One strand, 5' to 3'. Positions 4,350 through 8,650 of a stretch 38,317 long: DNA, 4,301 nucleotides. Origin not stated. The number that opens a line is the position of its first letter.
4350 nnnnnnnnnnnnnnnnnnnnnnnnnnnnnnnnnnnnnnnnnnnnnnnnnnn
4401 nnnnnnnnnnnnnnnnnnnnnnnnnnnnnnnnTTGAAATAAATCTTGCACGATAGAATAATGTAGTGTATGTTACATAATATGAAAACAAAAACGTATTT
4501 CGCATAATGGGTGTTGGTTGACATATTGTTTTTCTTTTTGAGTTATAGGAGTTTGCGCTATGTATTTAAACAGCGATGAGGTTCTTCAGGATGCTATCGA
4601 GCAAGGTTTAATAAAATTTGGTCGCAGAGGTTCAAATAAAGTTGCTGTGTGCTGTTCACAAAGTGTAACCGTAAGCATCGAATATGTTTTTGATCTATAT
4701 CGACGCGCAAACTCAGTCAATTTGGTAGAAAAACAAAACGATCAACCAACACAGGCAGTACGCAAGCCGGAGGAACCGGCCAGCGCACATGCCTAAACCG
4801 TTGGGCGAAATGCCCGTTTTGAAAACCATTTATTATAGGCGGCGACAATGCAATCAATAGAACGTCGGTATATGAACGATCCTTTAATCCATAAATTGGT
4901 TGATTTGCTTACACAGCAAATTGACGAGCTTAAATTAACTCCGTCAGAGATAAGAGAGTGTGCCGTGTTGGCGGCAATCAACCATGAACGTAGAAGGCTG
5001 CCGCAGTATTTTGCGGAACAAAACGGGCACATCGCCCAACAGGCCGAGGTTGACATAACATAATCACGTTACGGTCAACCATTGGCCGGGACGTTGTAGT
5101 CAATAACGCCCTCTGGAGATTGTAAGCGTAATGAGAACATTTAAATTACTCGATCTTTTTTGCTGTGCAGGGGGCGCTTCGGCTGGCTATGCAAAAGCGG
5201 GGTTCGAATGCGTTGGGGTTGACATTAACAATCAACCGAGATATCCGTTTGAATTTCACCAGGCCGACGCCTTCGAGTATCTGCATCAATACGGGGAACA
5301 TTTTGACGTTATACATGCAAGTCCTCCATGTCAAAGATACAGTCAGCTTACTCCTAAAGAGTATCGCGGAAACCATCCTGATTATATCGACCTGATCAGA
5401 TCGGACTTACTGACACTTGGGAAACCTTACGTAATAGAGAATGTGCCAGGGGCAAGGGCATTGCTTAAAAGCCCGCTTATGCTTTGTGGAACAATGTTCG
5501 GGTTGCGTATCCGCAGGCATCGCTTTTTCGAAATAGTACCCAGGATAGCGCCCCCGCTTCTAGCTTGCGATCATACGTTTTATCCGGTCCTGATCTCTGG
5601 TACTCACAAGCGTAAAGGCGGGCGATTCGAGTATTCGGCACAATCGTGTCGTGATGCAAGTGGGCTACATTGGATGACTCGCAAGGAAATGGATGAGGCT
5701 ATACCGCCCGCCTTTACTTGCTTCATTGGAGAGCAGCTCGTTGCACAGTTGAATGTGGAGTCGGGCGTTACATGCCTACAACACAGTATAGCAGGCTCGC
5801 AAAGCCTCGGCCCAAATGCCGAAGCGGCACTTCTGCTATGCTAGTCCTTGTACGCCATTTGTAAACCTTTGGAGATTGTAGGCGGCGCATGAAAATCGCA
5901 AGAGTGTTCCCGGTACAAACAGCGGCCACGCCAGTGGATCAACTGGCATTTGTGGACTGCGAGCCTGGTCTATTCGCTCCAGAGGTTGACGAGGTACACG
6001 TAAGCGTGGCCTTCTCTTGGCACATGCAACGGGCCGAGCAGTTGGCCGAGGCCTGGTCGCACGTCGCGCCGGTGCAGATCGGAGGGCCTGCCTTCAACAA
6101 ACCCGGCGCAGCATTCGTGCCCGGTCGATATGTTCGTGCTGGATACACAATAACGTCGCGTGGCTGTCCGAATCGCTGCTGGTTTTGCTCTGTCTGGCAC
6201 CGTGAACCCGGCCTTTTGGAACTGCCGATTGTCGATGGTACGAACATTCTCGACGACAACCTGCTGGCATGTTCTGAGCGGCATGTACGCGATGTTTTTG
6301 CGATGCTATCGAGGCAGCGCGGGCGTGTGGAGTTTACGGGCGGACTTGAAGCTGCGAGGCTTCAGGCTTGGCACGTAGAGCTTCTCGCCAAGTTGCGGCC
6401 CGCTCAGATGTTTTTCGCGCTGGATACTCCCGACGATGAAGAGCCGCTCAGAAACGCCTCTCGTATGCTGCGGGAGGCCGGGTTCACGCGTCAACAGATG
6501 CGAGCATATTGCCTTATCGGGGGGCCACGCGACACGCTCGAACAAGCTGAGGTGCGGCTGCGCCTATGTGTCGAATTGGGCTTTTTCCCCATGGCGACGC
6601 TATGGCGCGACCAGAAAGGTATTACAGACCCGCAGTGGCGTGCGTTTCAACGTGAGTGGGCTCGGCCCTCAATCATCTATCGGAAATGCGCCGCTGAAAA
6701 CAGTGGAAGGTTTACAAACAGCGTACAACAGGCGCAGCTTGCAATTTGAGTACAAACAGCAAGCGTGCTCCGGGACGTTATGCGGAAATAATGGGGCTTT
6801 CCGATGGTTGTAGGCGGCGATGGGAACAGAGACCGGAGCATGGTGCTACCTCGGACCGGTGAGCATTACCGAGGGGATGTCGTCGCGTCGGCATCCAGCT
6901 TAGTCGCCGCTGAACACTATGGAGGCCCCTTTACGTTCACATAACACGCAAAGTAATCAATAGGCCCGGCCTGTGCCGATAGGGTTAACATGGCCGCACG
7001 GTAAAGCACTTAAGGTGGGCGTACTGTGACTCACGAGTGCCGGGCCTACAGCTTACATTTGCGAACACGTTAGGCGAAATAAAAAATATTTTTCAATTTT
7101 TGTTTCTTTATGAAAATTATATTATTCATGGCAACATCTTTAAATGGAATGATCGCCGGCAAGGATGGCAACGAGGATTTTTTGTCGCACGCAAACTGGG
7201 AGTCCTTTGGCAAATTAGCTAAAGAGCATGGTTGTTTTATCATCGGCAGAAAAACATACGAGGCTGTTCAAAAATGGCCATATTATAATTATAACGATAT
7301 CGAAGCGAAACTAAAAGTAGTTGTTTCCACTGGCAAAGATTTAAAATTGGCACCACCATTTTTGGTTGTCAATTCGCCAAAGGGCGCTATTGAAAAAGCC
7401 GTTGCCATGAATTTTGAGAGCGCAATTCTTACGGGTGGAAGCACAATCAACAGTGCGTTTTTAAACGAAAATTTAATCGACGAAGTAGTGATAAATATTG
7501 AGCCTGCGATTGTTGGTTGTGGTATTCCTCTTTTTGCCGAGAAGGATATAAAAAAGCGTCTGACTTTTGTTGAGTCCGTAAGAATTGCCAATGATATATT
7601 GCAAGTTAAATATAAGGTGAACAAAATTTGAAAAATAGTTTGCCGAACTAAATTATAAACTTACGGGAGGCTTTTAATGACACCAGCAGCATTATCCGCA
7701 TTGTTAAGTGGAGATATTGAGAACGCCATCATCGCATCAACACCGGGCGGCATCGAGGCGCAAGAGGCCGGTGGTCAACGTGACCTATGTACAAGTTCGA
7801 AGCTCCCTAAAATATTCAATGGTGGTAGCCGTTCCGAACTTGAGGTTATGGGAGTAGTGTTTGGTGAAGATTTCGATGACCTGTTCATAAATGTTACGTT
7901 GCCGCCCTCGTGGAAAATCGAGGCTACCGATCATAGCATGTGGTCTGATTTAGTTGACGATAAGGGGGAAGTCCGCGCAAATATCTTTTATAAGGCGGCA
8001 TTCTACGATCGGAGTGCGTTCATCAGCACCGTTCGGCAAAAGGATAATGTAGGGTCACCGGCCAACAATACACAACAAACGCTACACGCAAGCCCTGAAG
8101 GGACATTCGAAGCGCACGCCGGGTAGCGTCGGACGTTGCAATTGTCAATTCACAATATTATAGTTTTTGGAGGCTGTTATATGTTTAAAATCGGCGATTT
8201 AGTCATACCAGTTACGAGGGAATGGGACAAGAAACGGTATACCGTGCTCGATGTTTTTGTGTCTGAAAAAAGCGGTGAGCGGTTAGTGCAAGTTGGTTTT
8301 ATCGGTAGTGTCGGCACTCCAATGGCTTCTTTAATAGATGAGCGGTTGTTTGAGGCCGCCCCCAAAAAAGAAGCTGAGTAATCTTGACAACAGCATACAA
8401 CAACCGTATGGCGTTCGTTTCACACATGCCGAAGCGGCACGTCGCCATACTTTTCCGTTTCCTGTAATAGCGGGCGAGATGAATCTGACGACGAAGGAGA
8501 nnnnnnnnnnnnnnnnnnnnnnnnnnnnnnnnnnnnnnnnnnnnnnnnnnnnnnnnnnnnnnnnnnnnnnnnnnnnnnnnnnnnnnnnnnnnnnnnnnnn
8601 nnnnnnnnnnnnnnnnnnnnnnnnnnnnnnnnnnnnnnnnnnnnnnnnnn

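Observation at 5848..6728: The radical SAM gene is bracketed by a 41-nt long-range helix with a conserved TTGTAG / TGAA core, one of three such brackets in the genome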

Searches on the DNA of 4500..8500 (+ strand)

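Call 7: search_dna_similar(query=window:4500-8500:+, collection=phages, mode=near, max_rows=30)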
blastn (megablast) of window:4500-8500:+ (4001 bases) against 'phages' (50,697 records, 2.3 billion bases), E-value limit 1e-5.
No match.

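Call 16: search_rna_families(source=window, start=5600, end=7200, threshold=evalue, max_evalue=10, show_alignments=3)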
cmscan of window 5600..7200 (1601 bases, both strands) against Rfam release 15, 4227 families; matches with E-value up to 10: 0.
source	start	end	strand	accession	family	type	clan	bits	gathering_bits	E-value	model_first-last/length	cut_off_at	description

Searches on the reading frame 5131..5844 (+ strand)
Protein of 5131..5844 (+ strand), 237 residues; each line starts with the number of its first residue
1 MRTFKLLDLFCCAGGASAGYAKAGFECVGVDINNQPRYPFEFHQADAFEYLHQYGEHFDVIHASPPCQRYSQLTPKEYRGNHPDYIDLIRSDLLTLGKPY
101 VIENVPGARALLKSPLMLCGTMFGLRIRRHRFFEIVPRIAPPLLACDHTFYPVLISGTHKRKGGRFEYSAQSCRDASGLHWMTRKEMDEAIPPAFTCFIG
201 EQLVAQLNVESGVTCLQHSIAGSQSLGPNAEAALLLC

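Call 12: search_protein_families(library=pfam, proteins=[window:5131-5844:+], max_evalue=0.01)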
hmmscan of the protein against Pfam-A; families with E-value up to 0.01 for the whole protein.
window:5131-5844:+ (237 aa): 1 family
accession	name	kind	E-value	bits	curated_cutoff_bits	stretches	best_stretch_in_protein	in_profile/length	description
PF00145.23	DNA_methylase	-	7.5e-07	29.3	22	1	4-77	1-81/324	C-5 cytosine-specific DNA methylase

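Call 46: search_protein_families(library=ncbifam, proteins=[window:5131-5844:+], max_evalue=0.01)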
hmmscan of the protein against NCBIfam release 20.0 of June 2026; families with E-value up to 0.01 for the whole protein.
window:5131-5844:+ (237 aa): 1 family
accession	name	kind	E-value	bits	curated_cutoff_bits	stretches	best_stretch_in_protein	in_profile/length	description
NF008748.0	PRK11783.1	equivalog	0.0063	14.8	466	1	31-69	585-623/704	bifunctional 23S rRNA (guanine(2069)-N(7))-methyltransferase RlmK/23S rRNA (guanine(2445)-N(2))-methyltransferase RlmL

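Call 73: search_protein_families(library=phrogs, proteins=[window:5131-5844:+], max_evalue=0.001)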
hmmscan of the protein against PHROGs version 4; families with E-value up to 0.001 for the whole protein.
window:5131-5844:+ (237 aa): 4 families
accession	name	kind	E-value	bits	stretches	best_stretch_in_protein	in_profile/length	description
phrog_363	-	other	2.4e-35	123.2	1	1-206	51-217/327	DNA methyltransferase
phrog_116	-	other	2e-11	43.9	1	1-107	205-324/779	DNA methyltransferase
phrog_5999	-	other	6.8e-10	39.9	1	4-36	3-35/109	DNA methyltransferase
phrog_757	-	other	0.00024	21.3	1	3-81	14-97/247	DNA methyltransferase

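Call 86: find_encoding_contigs(protein=window:5131-5844:+, flank=6000, max_places=8)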
Protein window:5131-5844:+ (237 aa): 2 contigs read that carry it; 1 place shown.
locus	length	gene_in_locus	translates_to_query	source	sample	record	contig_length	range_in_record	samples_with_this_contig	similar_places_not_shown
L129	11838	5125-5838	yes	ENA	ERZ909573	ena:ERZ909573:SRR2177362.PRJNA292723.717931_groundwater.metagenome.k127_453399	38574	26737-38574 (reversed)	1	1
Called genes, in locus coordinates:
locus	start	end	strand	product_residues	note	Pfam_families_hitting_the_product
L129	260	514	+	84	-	-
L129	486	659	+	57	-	-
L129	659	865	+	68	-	-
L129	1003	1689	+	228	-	-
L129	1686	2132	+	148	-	-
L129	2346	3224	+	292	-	PF12684:DUF3799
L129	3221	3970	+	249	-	-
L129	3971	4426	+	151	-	PF05866:RusA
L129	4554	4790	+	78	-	-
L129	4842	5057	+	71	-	-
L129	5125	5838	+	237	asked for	PF00145:DNA_methylase (weak)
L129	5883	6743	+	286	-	-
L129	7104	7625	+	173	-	PF01872:RibD_C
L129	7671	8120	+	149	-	-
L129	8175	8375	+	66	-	-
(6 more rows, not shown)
